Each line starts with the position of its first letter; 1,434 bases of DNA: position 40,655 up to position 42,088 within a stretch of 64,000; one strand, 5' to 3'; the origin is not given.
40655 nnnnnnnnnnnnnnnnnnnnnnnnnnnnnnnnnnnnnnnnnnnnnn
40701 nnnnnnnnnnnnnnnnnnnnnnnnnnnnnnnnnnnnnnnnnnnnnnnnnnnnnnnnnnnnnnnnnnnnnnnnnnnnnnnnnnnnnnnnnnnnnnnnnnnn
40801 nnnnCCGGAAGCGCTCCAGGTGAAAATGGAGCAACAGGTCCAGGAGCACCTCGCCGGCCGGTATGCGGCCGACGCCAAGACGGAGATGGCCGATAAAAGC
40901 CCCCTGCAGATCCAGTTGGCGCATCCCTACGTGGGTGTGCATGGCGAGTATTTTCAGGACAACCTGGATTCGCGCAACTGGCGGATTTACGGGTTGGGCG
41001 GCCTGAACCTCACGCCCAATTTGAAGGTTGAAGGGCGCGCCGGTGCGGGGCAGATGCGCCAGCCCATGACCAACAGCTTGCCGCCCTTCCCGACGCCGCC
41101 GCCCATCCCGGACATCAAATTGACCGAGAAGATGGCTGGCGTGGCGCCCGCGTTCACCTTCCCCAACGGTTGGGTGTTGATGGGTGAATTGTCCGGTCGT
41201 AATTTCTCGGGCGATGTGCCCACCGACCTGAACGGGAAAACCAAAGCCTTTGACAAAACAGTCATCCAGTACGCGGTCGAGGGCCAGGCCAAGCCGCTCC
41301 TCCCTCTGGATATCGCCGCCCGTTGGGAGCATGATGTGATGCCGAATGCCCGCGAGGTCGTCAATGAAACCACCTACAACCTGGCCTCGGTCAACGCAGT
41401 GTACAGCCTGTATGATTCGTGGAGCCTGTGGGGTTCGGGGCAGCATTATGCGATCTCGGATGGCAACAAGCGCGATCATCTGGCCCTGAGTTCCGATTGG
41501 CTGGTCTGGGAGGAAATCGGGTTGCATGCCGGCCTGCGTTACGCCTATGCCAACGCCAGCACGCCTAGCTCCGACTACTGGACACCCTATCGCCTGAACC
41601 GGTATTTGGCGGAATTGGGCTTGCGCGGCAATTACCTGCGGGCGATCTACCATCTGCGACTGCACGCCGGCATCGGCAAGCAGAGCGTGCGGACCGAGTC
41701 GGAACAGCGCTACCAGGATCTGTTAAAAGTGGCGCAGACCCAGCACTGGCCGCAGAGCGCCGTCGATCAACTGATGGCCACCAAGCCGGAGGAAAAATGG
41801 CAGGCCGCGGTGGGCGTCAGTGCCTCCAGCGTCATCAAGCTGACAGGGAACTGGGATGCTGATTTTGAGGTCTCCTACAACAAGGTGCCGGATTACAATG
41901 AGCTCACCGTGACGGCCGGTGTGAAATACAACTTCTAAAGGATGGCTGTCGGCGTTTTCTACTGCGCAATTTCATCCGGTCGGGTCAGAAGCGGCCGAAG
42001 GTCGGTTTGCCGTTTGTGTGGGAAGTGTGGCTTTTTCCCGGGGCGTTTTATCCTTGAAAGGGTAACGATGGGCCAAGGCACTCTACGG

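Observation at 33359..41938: Tandem array of three secreted TPR + CE4-deacetylase proteins, the last fused to an outer-membrane beta-barrel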

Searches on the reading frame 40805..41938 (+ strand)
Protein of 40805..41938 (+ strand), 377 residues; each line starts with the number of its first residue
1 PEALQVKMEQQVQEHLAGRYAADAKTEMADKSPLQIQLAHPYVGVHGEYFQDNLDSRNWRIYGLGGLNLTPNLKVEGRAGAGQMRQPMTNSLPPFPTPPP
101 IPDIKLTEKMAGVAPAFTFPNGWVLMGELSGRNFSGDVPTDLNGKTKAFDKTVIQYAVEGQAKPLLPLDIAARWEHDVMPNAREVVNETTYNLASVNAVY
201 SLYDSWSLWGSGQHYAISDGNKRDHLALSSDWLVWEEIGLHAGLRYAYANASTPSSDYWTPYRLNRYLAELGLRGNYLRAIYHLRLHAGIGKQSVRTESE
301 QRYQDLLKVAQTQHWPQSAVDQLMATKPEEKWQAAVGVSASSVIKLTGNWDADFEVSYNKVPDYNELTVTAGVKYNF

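Call 25: search_protein_families(library=pfam, proteins=[window:40805-41938:+], max_evalue=10)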
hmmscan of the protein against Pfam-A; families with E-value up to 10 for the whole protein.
window:40805-41938:+ (377 aa): 5 families
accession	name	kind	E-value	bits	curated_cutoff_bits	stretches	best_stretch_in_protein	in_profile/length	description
PF13505.12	OMP_b-brl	-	0.00082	20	28.7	2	330-377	128-175/175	Outer membrane protein beta-barrel domain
PF05420.17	BCSC_C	-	0.0077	15.9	23.5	1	281-377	242-335/336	Cellulose synthase operon protein C C-terminus (BCSC_C)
PF02462.21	Opacity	-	0.015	15.8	21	1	325-377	69-126/126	Opacity family porin protein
PF03170.19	BcsB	-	0.085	11.6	21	1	318-369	159-211/606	Bacterial cellulose synthase subunit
PF22358.2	MfA4_C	-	0.61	10.3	27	1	214-242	39-67/137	Minor fimbrium tip subunit MfA4, C-terminal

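Call 58: predict_structure(alignment_id=A2)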
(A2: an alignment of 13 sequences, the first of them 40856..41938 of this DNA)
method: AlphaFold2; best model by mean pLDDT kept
length: 360 residues; sequences in the alignment: 13
mean_pLDDT: 88.1   pTM: 0.81
mean pLDDT of the five models: 88.1, 87.5, 86.6, 83.3, 77.1
residues with pLDDT >= 90: 226; 70-90: 107; 50-70: 11; < 50: 16
segments of 3 or more residues with pLDDT < 50: 1-14
pLDDT, mean of each block of 10 residues (from residue 1): 31 56 92 92 95 89 96 60 85 95 88 96 87 96 89 95 93 97 91 97 96 93 94 90 91 90 88 90 87 90 86 89 89 91 92 94
secondary structure, 60 per line:
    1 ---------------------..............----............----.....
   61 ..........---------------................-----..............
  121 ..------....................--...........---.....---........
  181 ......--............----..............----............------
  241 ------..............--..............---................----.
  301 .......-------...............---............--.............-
elements in order: E22-35 E40-51 E56-70 E86-101 E107-122 E129-148 E151-161 H165-169 E173-186 E189-200 E205-218 E223-234 E247-260 E263-276 H280-295 H300-307 E315-329 E333-344 E347-359
